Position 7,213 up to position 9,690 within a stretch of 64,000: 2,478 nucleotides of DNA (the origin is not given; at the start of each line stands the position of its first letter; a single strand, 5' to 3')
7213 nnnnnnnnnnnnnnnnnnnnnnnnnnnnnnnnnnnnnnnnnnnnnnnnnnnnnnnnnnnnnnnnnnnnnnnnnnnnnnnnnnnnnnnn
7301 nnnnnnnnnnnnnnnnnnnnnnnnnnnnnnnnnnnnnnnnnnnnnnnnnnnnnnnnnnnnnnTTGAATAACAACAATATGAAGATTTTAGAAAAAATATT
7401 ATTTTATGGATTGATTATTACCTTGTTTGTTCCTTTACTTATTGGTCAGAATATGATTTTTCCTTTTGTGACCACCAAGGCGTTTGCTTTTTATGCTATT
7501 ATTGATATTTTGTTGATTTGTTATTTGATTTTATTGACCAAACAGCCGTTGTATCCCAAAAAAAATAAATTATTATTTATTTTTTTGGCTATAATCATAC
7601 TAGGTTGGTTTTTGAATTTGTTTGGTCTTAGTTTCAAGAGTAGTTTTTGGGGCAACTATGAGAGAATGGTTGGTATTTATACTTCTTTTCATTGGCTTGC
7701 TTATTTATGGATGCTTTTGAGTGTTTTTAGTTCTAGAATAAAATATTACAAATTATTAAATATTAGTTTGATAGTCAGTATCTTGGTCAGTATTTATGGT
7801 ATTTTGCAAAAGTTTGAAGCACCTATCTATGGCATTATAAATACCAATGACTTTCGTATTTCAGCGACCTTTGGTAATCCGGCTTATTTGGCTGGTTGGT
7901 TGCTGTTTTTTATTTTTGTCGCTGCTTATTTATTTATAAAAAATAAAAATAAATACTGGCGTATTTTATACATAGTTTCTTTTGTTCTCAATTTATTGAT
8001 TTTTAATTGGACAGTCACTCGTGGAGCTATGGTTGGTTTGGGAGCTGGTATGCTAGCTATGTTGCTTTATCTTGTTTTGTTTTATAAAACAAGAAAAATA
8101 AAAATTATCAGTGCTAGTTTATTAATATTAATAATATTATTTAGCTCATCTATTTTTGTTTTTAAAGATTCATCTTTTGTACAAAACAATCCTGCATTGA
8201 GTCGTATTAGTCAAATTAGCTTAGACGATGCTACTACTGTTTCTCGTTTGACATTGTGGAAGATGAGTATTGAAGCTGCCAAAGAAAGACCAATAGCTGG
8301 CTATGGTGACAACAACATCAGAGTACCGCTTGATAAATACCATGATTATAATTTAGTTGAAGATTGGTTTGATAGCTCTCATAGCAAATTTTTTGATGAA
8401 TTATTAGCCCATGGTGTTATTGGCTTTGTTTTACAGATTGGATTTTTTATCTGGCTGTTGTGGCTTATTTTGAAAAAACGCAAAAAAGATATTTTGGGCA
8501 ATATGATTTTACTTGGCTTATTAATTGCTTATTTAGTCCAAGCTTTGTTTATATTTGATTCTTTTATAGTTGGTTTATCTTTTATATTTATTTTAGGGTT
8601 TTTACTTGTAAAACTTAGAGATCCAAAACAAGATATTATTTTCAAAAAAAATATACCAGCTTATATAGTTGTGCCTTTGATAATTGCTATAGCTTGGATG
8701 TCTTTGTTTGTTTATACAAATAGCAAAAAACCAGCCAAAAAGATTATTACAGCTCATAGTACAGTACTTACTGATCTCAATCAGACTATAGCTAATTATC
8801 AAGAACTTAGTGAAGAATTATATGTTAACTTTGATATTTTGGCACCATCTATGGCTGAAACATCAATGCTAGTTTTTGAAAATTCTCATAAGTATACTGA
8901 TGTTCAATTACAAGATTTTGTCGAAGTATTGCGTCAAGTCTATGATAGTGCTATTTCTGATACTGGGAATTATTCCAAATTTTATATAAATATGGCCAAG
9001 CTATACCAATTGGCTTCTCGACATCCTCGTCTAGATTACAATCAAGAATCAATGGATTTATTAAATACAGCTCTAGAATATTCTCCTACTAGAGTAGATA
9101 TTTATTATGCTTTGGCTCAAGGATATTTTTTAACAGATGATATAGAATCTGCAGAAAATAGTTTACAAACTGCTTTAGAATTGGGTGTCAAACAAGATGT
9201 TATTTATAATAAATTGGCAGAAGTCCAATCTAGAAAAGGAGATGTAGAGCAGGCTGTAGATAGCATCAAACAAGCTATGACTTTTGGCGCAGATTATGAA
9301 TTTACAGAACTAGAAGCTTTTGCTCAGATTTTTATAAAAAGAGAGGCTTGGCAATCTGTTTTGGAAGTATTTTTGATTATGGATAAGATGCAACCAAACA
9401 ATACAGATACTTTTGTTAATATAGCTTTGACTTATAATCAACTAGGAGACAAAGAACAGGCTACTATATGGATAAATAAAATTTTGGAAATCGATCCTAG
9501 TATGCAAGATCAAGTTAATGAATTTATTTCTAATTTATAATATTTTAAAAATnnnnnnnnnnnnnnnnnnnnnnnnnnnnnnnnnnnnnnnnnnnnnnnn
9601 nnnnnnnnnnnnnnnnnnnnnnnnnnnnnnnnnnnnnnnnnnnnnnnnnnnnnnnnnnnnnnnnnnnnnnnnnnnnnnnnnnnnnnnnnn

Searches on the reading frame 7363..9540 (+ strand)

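Call 5: search_protein_families(library=pfam, proteins=[window:7363-9540:+], max_evalue=0.01)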
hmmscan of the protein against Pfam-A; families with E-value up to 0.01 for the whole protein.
window:7363-9540:+ (725 aa): 14 families
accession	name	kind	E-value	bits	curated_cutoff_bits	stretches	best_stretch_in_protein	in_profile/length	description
PF04932.20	Wzy_C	-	5.8e-21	75.3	31.7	1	206-357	2-147/149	O-Antigen ligase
PF13181.12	TPR_8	-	1.4e-12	47.2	25.7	1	683-713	3-33/34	Tetratricopeptide repeat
PF13431.12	TPR_17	-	2.3e-09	37.2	24.4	0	566-595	1-30/34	Tetratricopeptide repeat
PF00515.34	TPR_1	-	3.2e-09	36.7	27.8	0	683-713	3-33/34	Tetratricopeptide repeat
PF07719.23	TPR_2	-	2.2e-08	34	27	0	579-607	2-30/34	Tetratricopeptide repeat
PF14559.12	TPR_19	-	7.2e-08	33.1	25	1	562-610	9-57/68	Tetratricopeptide repeat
PF13424.12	TPR_12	-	8.6e-08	32.7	30.1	0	545-607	10-74/77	Tetratricopeptide repeat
PF13414.12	TPR_11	-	4.1e-05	23.6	26.8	0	562-589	12-39/42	TPR repeat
PF12569.14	NatA_aux_su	-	8.2e-05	22.2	33.3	1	544-635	192-283/515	N-terminal acetyltransferase A, auxiliary subunit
PF25060.1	ARM_TT21_2nd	-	0.00023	21.1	27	0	551-607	195-251/270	Tetratricopeptide repeat protein 21 second ARM domain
PF13371.12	TPR_9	-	0.0004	20.8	35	0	655-716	3-64/73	Tetratricopeptide repeat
PF13428.12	TPR_14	-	0.0012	19.8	23.5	0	579-620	2-43/44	Tetratricopeptide repeat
PF13176.12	TPR_7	-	0.0026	18.2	27.9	0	617-639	4-26/36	Tetratricopeptide repeat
PF14561.12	TPR_20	-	0.0078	17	25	0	562-606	6-50/90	Tetratricopeptide repeat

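Call 59: search_protein_families(library=ncbifam, proteins=[window:7363-9540:+], max_evalue=0.00001)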
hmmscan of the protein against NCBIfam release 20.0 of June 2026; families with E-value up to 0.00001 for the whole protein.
window:7363-9540:+ (725 aa): 7 families
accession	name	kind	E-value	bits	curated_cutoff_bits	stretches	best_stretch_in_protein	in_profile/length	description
TIGR03097.1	PEP_O_lig_1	hypoth_equivalog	6.6e-13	48.3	188.1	1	14-372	21-351/408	putative O-glycosylation ligase, exosortase A system-associated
NF047558.1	TPR_END_plus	domain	4.6e-11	42.5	32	0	685-718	3-36/56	TPR end-of-group domain-containing protein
NF040959.1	MamA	equivalog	7.9e-11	41.8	200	1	554-639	115-200/204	magnetosome protein MamA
TIGR02917.1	PEP_TPR_lipo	equivalog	4.1e-10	38.2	312.2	1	543-715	566-737/899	XrtA/PEP-CTERM system TPR-repeat protein PrsT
TIGR02521.1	type_IV_pilW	equivalog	5.4e-09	35.9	154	1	577-720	30-174/234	type IV pilus biogenesis/stability protein PilW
NF033920.0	C39_PA2778_fam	equivalog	8.7e-08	31.9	150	0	544-640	156-252/255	PA2778 family cysteine peptidase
TIGR00947.1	2A73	equivalog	5.6e-07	28.9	366.4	1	77-318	71-315/425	IctB family putative bicarbonate transporter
